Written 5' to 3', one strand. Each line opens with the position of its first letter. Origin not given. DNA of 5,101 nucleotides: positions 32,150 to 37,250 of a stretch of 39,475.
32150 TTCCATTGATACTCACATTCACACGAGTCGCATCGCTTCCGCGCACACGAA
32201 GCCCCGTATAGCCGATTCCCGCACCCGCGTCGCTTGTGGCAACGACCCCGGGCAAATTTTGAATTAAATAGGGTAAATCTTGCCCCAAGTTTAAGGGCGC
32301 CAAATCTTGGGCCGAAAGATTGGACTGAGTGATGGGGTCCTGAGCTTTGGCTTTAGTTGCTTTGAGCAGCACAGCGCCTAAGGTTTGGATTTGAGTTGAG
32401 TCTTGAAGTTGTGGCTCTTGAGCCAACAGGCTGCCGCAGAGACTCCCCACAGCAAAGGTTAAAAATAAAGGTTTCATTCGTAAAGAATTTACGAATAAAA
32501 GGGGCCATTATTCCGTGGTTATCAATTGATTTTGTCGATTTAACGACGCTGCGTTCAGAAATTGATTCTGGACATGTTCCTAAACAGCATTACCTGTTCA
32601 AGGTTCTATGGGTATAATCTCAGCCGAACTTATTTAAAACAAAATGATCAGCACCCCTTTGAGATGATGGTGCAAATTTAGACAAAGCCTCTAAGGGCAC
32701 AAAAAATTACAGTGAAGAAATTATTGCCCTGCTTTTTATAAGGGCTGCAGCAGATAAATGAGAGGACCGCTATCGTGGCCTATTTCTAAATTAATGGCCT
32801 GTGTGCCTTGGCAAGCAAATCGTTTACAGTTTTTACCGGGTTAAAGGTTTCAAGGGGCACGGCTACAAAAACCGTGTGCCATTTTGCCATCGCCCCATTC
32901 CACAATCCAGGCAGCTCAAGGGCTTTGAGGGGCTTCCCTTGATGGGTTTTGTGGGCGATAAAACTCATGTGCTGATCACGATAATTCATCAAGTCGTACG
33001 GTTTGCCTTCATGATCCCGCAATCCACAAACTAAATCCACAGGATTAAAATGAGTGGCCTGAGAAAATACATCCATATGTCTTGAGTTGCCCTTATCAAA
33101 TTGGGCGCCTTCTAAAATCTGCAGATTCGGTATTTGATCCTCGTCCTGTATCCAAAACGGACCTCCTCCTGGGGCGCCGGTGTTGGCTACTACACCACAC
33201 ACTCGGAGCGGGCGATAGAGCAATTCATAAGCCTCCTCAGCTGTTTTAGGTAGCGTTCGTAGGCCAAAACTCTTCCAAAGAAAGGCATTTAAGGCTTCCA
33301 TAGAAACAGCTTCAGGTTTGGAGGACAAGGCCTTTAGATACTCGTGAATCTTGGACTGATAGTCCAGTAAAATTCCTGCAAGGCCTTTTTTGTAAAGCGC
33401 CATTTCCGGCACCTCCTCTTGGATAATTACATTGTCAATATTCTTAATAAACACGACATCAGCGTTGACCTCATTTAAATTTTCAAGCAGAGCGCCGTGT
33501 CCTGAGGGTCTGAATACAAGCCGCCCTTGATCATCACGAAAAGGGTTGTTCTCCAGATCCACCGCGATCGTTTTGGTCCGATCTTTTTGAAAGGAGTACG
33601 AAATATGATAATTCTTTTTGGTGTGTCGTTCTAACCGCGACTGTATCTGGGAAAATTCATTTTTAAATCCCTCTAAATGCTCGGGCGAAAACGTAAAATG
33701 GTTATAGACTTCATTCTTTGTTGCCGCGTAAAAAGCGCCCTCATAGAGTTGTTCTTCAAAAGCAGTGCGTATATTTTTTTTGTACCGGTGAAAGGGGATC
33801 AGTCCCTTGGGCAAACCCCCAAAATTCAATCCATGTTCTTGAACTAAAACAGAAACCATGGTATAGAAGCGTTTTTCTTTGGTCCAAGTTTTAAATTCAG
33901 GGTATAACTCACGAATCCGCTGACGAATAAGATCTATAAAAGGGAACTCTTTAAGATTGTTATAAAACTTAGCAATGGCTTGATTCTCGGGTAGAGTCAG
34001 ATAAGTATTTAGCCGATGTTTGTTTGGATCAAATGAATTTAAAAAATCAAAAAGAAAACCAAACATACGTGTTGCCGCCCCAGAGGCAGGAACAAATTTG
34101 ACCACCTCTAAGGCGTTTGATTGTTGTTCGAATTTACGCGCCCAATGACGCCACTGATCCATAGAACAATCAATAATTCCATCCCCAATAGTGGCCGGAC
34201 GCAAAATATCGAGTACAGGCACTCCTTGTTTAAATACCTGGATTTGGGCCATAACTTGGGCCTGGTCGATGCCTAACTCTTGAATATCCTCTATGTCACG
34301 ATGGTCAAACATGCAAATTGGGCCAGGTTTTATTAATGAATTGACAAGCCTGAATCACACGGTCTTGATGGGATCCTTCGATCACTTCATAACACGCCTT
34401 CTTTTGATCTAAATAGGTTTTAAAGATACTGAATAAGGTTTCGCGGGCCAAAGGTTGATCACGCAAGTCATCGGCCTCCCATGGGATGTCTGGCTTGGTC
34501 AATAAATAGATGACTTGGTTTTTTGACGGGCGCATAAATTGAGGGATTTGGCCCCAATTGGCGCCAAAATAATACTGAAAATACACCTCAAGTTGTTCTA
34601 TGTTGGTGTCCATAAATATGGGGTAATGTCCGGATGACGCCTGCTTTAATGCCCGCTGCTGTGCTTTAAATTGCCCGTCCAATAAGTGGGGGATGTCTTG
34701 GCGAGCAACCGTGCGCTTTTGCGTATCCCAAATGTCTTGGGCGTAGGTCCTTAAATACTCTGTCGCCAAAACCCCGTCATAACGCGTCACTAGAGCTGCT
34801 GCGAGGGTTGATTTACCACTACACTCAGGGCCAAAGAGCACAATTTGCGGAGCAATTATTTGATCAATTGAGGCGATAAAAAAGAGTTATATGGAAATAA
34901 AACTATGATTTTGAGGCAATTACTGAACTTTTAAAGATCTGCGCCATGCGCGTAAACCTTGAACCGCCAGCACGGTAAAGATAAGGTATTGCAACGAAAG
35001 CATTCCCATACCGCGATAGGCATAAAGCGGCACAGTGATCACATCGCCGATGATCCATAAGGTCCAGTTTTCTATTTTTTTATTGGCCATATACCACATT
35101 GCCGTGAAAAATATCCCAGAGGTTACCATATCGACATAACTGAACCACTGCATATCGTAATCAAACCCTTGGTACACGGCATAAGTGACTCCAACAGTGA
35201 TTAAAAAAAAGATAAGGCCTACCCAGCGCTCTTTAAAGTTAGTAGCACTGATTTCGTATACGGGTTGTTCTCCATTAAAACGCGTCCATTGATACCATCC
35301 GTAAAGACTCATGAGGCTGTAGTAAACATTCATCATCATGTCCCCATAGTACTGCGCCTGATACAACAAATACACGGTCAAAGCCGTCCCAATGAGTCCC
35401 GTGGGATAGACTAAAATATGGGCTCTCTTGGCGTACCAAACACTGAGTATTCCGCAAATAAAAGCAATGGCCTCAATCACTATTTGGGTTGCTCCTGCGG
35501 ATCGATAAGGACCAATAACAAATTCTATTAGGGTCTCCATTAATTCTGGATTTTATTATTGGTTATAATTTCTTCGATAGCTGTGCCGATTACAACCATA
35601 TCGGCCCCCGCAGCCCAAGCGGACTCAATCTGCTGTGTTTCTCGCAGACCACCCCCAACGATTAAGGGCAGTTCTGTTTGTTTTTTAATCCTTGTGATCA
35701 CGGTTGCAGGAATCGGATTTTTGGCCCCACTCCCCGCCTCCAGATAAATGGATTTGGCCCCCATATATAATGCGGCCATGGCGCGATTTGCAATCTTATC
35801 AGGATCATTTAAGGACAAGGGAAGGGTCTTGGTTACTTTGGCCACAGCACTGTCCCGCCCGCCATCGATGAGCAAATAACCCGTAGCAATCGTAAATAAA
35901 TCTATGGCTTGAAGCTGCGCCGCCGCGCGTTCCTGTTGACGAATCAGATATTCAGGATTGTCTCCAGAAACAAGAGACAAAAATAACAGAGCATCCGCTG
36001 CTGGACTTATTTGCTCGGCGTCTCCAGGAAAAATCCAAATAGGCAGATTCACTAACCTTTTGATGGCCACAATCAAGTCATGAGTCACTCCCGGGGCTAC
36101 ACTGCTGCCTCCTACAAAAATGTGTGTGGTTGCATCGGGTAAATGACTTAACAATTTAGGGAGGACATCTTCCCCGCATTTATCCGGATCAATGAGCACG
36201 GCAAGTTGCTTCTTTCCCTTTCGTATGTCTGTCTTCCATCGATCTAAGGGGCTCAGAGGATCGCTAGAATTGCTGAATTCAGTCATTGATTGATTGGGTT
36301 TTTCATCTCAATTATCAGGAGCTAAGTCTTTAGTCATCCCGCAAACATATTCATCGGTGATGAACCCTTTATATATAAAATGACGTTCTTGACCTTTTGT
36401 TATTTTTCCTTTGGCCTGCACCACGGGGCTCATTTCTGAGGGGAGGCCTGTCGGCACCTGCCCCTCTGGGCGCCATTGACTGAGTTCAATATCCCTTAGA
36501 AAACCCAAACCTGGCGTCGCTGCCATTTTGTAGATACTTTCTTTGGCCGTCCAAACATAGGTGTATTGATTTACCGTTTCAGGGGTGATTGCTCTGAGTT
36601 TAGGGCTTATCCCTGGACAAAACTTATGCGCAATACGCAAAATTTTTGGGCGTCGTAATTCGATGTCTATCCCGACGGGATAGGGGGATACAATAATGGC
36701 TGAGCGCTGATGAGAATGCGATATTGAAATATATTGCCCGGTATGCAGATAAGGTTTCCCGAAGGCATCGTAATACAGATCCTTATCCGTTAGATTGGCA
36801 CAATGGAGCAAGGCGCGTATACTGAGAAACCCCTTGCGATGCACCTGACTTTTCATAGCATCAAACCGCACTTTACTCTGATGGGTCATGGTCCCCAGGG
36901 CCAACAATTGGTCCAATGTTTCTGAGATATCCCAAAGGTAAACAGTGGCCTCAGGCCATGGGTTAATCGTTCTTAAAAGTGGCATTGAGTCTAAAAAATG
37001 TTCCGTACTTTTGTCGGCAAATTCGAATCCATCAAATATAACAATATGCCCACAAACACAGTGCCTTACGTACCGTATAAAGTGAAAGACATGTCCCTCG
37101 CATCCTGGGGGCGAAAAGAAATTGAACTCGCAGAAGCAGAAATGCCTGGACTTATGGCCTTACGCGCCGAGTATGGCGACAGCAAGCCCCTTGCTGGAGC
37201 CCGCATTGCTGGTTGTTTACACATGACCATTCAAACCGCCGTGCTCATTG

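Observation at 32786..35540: pnuC / RNK-only kinase / DUF4301 module: candidate undescribed nucleotidyltransferase step in riboside-vitamin salvage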

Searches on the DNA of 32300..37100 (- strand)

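Call 16: search_rna_families(source=window, start=32300, end=37100, threshold=evalue, max_evalue=1)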
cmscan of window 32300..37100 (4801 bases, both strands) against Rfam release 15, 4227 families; matches with E-value up to 1: 1.
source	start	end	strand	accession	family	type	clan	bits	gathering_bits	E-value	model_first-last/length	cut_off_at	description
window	32559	32668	-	RF00059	TPP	Cis-reg; riboswitch;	-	39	54.3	3.2e-05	1-105/105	no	TPP riboswitch aptamer (THI element)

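Call 18: search_rna_families(source=window, start=32450, end=32800, threshold=evalue, max_evalue=1, show_alignments=1)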
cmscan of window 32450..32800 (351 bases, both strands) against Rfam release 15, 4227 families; matches with E-value up to 1: 2.
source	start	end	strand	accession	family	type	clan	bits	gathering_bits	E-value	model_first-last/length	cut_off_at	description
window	32559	32668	-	RF00059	TPP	Cis-reg; riboswitch;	-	39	54.3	2.3e-06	1-105/105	no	TPP riboswitch aptamer (THI element)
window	32472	32500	-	RF01582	RUF4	Gene; sRNA;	-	18.1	55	0.26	147-175/277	no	RNA of unknown function RUF4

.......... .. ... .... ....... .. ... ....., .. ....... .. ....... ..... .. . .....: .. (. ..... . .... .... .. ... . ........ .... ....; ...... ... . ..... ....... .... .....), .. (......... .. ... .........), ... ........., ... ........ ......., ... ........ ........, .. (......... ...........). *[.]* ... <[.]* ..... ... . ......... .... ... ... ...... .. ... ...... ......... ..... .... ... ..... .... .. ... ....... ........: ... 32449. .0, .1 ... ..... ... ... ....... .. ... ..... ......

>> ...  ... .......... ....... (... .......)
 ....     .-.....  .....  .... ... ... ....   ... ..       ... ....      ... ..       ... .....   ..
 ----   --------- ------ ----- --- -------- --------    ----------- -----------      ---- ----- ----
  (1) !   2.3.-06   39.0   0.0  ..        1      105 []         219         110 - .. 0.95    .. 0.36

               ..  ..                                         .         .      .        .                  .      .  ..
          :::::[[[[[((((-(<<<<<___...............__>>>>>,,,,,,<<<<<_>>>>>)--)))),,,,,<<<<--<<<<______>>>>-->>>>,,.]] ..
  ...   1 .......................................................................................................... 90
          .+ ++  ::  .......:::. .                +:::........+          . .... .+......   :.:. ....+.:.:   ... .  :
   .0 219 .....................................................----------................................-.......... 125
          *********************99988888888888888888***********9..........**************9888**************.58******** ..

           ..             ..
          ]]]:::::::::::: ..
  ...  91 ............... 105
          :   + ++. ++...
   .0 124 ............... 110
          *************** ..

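Call 43: search_rna_families(sources=[L001, L002, L003, L012, L015, L019, L033, L047, L061, L065, L020], threshold=gathering)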
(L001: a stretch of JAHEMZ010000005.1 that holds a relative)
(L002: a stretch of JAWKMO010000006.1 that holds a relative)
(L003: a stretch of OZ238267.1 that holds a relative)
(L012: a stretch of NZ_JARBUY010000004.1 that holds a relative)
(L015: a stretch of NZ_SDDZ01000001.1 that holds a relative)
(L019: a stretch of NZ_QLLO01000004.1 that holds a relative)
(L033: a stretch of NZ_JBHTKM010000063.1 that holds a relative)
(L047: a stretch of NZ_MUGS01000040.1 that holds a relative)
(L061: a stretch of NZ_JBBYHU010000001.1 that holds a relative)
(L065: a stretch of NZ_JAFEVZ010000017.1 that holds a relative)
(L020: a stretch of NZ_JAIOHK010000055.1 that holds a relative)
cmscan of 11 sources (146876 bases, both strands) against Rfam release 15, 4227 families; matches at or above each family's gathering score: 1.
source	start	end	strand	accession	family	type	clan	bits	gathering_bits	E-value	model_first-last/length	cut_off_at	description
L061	2804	2879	-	RF01705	Flavo-1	Gene; sRNA;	-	68.7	42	1.3e-12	1-76/76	no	Flavo-1 RNA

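Call 44: search_rna_families(sources=[L001, L002, L003, L020, L012], threshold=evalue, max_evalue=0.1)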
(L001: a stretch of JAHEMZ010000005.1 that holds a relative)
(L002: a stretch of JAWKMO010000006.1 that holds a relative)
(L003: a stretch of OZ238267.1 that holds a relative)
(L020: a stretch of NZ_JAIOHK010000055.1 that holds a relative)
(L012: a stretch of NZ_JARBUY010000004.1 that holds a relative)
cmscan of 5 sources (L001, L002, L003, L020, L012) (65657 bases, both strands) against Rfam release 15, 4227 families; matches with E-value up to 0.1: 7.
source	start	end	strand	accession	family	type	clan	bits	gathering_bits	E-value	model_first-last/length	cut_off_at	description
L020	7951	8040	+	RF00059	TPP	Cis-reg; riboswitch;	-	46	54.3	8.1e-06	1-105/105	no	TPP riboswitch aptamer (THI element)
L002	7993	8089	+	RF00059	TPP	Cis-reg; riboswitch;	-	45.4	54.3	1.1e-05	1-105/105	no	TPP riboswitch aptamer (THI element)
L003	7960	8052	+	RF00059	TPP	Cis-reg; riboswitch;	-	43.1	54.3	4.3e-05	1-105/105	no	TPP riboswitch aptamer (THI element)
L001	6024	6120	+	RF00059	TPP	Cis-reg; riboswitch;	-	41.2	54.3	0.00013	1-105/105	no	TPP riboswitch aptamer (THI element)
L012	7711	7841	+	RF00059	TPP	Cis-reg; riboswitch;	-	36.3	54.3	0.002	1-105/105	no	TPP riboswitch aptamer (THI element)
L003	1706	1764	+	RF00506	Thr_leader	Cis-reg; leader;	-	31.9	55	0.049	1-118/118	no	Threonine operon leader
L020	1667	1745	-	RF00512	Leu_leader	Cis-reg; leader;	-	28.9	50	0.072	1-148/148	no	Leucine operon leader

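Call 59: search_rna_families(sources=[L095, L104, L111, L102, L093, L097, L091, L113], threshold=evalue, max_evalue=0.1)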
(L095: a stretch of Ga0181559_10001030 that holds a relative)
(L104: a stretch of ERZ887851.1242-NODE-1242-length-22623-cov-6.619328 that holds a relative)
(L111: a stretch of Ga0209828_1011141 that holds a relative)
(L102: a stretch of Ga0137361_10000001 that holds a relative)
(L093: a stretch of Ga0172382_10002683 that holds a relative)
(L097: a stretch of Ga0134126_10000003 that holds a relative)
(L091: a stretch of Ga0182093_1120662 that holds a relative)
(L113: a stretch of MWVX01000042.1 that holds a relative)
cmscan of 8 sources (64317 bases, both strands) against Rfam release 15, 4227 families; matches with E-value up to 0.1: 8.
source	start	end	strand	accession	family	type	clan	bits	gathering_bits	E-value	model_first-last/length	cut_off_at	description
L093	4677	4750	+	RF00005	tRNA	Gene; tRNA;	CL00001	66.9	29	2.2e-12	1-71/71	no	tRNA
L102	763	855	+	RF00059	TPP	Cis-reg; riboswitch;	-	64.5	54.3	2.3e-10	1-105/105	no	TPP riboswitch aptamer (THI element)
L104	4518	4616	+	RF00059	TPP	Cis-reg; riboswitch;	-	51.3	54.3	4e-07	1-105/105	no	TPP riboswitch aptamer (THI element)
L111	2343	2435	+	RF00059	TPP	Cis-reg; riboswitch;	-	50.4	54.3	6.6e-07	1-105/105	no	TPP riboswitch aptamer (THI element)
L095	4561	4655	+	RF00059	TPP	Cis-reg; riboswitch;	-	48.7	54.3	1.8e-06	1-105/105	no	TPP riboswitch aptamer (THI element)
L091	6060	6150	+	RF00059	TPP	Cis-reg; riboswitch;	-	47.3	54.3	3.9e-06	1-105/105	no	TPP riboswitch aptamer (THI element)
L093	4659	4791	-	RF01808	MicX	Gene; sRNA;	-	31.2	75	0.0049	1-194/194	no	MicX Vibrio cholerae sRNA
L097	5551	5606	-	RF01918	mir-1249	Gene; miRNA;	-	29.5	83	0.054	1-75/75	no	mir-1249 microRNA precursor family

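Call 62: build_rna_model(alignment_id=A3)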
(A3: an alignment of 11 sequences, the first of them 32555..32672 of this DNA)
Model R1 built from alignment A3 (11 sequences, 142 columns); structure: RNAalifold consensus.
model positions 103; base pairs 17; branch points 1; effective number of sequences 2.77; information 0.59 bits per position. Calibrated on 0.2 Mb of random sequence (short: E-values are rough).
structure used (alignment columns):
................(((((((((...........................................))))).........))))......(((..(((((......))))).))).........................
